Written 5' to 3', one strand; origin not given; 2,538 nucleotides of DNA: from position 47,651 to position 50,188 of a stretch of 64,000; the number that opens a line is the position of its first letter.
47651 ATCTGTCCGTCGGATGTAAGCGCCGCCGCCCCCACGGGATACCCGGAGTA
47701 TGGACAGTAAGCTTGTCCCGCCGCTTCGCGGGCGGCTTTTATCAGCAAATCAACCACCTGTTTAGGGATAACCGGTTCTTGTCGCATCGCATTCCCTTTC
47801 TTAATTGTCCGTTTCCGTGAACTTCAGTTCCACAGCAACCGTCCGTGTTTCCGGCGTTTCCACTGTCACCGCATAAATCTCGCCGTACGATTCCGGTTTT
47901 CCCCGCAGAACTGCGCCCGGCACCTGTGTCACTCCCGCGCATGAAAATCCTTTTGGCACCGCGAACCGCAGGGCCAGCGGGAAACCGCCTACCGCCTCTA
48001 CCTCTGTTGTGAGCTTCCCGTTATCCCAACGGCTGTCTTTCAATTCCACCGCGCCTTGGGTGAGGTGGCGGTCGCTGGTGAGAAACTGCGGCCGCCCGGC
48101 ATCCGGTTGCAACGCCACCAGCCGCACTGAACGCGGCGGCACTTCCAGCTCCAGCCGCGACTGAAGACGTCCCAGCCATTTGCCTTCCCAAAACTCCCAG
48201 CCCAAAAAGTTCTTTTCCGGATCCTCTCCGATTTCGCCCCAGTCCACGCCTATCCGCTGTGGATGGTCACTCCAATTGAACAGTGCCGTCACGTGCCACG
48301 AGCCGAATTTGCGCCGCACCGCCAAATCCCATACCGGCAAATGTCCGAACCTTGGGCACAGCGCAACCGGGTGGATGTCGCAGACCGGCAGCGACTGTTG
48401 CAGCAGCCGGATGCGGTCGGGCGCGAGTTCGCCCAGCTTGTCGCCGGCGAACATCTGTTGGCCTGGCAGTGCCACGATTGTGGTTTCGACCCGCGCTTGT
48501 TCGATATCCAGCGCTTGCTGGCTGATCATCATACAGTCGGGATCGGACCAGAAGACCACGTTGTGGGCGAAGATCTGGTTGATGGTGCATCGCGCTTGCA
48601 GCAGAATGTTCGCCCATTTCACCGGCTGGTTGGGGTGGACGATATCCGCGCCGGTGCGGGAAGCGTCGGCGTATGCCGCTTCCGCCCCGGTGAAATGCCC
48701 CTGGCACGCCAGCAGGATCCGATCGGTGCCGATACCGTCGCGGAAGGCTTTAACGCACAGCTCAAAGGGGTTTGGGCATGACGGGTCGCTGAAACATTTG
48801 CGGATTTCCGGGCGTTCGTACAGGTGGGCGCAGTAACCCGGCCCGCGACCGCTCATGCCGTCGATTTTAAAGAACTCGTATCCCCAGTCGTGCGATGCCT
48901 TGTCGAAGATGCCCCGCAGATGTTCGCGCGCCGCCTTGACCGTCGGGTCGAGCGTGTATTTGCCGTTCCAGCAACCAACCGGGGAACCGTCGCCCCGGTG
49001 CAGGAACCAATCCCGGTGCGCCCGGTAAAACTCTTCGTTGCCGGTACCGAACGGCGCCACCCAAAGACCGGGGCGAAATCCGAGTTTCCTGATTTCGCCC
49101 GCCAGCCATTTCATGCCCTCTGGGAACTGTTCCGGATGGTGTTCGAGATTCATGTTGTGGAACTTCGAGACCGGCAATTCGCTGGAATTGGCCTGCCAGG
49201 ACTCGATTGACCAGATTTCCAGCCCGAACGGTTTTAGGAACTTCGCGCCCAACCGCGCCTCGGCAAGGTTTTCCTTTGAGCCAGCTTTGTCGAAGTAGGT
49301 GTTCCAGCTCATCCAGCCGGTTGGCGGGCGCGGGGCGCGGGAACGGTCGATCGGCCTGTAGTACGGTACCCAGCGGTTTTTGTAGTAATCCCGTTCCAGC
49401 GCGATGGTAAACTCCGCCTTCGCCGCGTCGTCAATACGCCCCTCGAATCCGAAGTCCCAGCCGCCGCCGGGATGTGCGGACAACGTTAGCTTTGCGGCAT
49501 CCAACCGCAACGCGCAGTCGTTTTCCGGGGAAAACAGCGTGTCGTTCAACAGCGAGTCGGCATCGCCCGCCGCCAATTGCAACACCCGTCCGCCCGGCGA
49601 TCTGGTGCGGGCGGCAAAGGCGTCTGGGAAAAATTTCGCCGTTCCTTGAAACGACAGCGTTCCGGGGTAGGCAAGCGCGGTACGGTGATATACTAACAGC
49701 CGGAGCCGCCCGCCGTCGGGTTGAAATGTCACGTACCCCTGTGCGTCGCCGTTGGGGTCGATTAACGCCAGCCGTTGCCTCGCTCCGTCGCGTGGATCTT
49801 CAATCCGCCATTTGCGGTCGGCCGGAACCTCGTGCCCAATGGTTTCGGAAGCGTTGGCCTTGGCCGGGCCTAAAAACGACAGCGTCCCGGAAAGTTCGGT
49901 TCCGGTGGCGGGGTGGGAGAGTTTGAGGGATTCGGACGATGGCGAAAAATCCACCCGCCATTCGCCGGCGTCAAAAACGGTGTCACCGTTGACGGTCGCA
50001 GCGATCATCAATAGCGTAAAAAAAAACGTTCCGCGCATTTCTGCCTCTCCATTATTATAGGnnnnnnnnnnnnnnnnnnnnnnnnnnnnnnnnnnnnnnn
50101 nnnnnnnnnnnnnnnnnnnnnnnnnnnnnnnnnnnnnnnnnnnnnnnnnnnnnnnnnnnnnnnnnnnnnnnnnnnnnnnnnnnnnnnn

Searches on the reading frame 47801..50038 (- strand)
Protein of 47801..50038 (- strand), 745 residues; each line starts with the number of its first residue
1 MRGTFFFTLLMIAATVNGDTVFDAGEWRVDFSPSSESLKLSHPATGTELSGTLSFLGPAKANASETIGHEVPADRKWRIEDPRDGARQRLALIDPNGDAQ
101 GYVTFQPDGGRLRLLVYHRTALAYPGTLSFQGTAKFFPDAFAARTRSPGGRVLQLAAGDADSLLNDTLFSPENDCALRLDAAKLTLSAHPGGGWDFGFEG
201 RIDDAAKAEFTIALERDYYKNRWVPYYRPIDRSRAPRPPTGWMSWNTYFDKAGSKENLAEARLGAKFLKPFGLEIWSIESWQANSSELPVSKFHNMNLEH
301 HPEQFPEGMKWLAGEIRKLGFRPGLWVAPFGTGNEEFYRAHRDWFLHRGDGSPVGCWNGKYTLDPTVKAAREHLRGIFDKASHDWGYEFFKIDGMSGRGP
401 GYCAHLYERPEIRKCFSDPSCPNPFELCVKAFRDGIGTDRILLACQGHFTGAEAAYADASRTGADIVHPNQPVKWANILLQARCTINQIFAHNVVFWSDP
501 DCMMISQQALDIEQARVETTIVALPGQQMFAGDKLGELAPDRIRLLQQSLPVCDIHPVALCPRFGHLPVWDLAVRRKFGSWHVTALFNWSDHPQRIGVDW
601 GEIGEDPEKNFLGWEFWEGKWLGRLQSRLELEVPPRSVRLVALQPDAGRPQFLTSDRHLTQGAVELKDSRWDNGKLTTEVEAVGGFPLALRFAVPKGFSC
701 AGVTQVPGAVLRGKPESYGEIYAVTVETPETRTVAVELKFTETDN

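Call 73: search_protein_families(library=pfam, proteins=[window:47801-50038:-], max_evalue=0.0001)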
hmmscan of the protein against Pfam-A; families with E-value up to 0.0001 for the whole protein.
window:47801-50038:- (745 aa): 1 family
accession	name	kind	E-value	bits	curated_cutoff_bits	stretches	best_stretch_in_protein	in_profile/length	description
PF02065.24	Melibiase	-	2.5e-05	23.9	27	1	302-386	99-183/347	Melibiase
